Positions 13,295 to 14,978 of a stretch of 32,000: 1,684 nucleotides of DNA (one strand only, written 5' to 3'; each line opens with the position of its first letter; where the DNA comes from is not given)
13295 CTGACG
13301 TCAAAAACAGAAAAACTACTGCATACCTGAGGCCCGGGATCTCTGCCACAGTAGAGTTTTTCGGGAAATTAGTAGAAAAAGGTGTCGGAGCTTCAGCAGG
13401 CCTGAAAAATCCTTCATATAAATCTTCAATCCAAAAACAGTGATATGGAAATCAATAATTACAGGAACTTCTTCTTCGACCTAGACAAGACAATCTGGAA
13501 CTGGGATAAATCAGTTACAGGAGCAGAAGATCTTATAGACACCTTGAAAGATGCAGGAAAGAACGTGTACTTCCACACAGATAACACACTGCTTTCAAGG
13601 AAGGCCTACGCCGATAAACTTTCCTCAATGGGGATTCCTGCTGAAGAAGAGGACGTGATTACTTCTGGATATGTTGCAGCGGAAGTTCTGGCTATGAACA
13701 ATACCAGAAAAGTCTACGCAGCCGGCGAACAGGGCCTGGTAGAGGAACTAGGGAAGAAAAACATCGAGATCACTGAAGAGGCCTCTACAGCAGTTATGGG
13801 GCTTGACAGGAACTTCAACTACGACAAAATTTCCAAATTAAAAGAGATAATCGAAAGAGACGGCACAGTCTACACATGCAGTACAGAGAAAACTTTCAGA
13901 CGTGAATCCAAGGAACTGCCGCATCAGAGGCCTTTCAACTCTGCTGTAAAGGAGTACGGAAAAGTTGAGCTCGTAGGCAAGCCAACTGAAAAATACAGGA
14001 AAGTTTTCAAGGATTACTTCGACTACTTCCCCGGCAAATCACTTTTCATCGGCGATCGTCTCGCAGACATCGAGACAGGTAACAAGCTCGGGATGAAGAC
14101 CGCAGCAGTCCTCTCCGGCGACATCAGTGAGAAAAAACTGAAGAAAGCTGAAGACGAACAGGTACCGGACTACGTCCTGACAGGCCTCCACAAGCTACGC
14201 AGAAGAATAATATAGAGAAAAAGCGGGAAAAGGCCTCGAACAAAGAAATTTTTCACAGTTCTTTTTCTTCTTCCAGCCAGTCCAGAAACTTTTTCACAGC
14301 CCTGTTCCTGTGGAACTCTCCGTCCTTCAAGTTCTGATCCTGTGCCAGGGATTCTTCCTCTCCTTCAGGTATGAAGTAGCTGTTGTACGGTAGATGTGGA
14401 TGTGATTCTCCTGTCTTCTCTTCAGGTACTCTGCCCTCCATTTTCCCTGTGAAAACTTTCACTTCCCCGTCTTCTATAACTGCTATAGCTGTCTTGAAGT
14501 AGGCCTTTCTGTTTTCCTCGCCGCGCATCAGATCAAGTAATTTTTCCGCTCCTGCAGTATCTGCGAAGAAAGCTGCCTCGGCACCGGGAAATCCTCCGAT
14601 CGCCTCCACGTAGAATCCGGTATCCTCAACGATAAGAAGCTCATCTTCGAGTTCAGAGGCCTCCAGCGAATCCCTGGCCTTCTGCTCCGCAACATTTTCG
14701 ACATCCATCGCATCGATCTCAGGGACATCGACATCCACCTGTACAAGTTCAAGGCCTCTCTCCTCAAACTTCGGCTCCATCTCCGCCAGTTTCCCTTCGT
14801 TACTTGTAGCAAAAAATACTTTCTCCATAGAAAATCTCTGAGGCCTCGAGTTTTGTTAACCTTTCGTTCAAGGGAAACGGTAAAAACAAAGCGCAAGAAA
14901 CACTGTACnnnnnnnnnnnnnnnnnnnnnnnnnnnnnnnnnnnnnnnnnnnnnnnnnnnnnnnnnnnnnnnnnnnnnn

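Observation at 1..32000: Roughly 20-fold excess of the palindromic hexamer AGGCCT across coding and non-coding DNA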

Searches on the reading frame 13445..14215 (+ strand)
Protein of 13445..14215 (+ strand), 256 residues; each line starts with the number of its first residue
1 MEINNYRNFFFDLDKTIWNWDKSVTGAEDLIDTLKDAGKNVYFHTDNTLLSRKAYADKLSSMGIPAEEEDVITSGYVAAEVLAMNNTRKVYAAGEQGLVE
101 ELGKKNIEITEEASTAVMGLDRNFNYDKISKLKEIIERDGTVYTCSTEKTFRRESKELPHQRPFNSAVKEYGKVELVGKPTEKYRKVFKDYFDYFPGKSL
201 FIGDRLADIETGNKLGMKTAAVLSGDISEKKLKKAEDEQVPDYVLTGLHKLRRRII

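Call 30: search_protein_families(library=pfam, proteins=[window:13445-14215:+], max_evalue=0.001)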
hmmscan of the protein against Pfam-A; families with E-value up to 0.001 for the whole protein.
window:13445-14215:+ (256 aa): 4 families
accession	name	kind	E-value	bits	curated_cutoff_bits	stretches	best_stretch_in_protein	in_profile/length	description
PF13344.12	Hydrolase_6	-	6.7e-22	77.9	27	1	9-107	1-100/101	Haloacid dehalogenase-like hydrolase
PF13242.12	Hydrolase_like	-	4.8e-11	42.8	22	1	178-250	3-74/75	HAD-hyrolase-like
PF00702.32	Hydrolase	-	5e-06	27.5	26.4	1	7-216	2-191/191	haloacid dehalogenase-like hydrolase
PF13419.12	HAD_2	-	0.00013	22.6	23.8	0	143-222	101-178/178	Haloacid dehalogenase-like hydrolase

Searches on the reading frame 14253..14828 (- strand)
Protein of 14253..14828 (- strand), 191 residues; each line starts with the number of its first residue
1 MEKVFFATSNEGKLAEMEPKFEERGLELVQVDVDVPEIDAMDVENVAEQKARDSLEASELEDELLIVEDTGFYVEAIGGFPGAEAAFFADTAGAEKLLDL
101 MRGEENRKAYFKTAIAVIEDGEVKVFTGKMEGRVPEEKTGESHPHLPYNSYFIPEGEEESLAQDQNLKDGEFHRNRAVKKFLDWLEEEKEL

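Call 30: search_protein_families(library=pfam, proteins=[window:14253-14828:-], max_evalue=0.001)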
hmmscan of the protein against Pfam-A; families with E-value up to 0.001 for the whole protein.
window:14253-14828:- (191 aa): 1 family
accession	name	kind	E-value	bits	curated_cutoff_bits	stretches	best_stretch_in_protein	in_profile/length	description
PF01725.21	Ham1p_like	-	4.2e-34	118.5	22.5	1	4-184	1-186/186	Ham1 family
